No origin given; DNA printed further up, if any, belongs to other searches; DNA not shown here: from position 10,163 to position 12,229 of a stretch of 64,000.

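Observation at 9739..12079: Met-rich thioredoxin + DipZ-like CcdA-thioredoxin fusion: a candidate copper-stress envelope redox pair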

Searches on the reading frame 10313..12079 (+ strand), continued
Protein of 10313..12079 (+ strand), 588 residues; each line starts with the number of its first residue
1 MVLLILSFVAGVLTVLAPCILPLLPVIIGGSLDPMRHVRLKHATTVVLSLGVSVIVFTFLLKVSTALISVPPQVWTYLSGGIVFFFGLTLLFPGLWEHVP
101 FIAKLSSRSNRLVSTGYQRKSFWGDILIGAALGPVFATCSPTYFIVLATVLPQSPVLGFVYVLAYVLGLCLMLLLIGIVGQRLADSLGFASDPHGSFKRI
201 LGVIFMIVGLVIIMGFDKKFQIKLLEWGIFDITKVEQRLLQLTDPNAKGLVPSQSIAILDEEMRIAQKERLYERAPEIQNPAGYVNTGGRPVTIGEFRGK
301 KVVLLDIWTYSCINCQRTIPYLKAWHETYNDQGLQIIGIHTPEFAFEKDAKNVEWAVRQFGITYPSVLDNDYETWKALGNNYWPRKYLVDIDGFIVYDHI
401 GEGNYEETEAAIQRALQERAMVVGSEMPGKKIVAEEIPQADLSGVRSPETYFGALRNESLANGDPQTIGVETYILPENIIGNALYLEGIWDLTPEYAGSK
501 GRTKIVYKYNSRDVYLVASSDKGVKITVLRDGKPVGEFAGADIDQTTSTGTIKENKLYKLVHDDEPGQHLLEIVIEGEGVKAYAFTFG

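Call 54: search_solved_structures(query=window:10313-12076:+, max_evalue=0.00001, show_alignments=1)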
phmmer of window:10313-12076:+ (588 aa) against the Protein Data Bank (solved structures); distinct sequences matched with E-value up to 0.00001: 19.
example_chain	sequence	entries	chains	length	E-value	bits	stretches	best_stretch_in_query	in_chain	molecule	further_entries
2hyx_A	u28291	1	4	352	6.3e-57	196.5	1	246-535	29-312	Protein dipZ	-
5cyy_A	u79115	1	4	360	7.5e-57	196.3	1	247-535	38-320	Protein DipZ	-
7djj_A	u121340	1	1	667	2e-21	79.3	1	276-416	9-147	Protein SUPPRESSOR OF QUENCHING 1, chloroplastic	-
6gc1_A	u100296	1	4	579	3.7e-20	75.1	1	276-408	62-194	NHL repeat-containing protein 2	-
7djk_A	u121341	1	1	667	2.4e-19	72.4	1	276-416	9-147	Protein SUPPRESSOR OF QUENCHING 1, chloroplastic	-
2b5x_A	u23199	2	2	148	4.3e-12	48.5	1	274-418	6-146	YkuV protein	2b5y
4nmu_A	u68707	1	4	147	2e-11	46.2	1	286-413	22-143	Thiol-disulfide oxidoreductase ResA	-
3c73_A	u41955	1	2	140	4.3e-09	38.6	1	286-397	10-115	Thiol-disulfide oxidoreductase resA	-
3c71_A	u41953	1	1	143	4.3e-09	38.6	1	286-397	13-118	Thiol-disulfide oxidoreductase resA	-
2h1b_A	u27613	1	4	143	1.1e-08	37.2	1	286-397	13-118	Thiol-disulfide oxidoreductase resA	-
1st9_A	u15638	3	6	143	1.1e-08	37.2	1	286-397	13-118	Thiol-disulfide oxidoreductase resA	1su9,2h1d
2f9s_A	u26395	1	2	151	1.3e-08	37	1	286-397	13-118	Thiol-disulfide oxidoreductase resA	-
2h1a_A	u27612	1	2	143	1.8e-07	33.2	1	286-397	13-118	Thiol-disulfide oxidoreductase resA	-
2h19_A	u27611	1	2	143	2e-07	33.1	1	286-397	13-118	Thiol-disulfide oxidoreductase resA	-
2l5o_A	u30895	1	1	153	4.6e-07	31.9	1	288-410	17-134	Putative thioredoxin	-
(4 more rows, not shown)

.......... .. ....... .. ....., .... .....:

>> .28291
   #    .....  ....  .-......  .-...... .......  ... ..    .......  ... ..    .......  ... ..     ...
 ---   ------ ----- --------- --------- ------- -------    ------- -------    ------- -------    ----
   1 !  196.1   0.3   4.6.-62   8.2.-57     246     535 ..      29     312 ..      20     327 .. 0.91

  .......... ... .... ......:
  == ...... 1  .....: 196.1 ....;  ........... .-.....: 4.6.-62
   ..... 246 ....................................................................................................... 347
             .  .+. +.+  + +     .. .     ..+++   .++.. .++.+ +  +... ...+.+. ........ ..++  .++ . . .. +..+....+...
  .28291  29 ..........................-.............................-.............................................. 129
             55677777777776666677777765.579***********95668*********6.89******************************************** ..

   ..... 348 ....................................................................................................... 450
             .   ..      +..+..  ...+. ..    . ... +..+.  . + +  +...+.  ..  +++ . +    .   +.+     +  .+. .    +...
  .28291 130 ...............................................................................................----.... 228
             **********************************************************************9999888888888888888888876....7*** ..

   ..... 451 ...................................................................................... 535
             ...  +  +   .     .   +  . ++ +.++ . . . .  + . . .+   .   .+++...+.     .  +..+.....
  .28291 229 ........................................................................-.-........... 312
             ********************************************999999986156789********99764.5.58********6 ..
